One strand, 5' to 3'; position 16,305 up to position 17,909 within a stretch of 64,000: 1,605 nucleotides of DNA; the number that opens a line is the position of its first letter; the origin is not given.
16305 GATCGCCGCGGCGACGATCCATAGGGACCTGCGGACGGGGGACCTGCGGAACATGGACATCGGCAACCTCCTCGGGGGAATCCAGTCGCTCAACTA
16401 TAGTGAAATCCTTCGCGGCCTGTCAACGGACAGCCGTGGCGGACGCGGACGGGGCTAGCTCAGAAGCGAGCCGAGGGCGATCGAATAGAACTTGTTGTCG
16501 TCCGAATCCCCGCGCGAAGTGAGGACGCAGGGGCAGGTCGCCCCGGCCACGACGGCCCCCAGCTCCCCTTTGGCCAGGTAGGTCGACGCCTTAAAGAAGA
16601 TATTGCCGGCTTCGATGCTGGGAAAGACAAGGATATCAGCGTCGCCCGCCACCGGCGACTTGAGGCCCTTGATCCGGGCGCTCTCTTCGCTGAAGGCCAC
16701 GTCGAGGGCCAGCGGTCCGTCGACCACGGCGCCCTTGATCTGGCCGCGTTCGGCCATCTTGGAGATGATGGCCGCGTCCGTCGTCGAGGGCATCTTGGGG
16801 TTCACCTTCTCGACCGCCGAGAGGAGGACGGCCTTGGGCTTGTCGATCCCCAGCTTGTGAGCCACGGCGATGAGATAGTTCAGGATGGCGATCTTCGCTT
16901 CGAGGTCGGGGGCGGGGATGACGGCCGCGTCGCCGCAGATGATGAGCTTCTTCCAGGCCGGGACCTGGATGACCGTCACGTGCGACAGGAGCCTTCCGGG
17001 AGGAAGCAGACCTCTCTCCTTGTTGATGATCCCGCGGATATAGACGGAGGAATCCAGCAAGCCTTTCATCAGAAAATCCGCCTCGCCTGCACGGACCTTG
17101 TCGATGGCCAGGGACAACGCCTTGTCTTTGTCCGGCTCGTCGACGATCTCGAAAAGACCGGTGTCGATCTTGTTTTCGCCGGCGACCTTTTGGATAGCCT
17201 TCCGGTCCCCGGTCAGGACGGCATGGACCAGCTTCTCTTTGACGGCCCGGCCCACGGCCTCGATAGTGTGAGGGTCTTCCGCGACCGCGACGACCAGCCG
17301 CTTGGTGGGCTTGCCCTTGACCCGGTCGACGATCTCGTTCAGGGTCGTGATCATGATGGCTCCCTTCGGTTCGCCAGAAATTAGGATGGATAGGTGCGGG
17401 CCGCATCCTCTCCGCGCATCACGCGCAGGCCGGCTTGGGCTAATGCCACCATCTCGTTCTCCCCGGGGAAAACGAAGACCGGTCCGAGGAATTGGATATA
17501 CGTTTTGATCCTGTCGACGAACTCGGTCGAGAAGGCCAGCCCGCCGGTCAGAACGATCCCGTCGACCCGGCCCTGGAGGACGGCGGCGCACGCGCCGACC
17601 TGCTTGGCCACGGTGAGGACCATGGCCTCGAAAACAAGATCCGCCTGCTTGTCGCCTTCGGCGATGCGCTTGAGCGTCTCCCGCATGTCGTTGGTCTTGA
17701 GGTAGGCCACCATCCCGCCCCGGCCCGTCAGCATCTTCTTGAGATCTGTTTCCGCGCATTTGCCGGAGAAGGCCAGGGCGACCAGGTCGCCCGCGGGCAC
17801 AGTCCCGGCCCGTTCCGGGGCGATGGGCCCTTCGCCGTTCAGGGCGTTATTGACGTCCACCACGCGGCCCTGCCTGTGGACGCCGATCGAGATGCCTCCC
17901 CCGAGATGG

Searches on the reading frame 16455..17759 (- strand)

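Call 57: search_protein_families(library=pfam, proteins=[window:16455-17759:-], max_evalue=0.001)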
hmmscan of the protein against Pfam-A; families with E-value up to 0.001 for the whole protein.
window:16455-17759:- (434 aa): 1 family
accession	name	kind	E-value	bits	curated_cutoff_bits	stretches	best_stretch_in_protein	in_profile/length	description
PF01515.24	PTA_PTB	-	6.8e-50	170.7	24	2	213-429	103-317/319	Phosphate acetyl/butaryl transferase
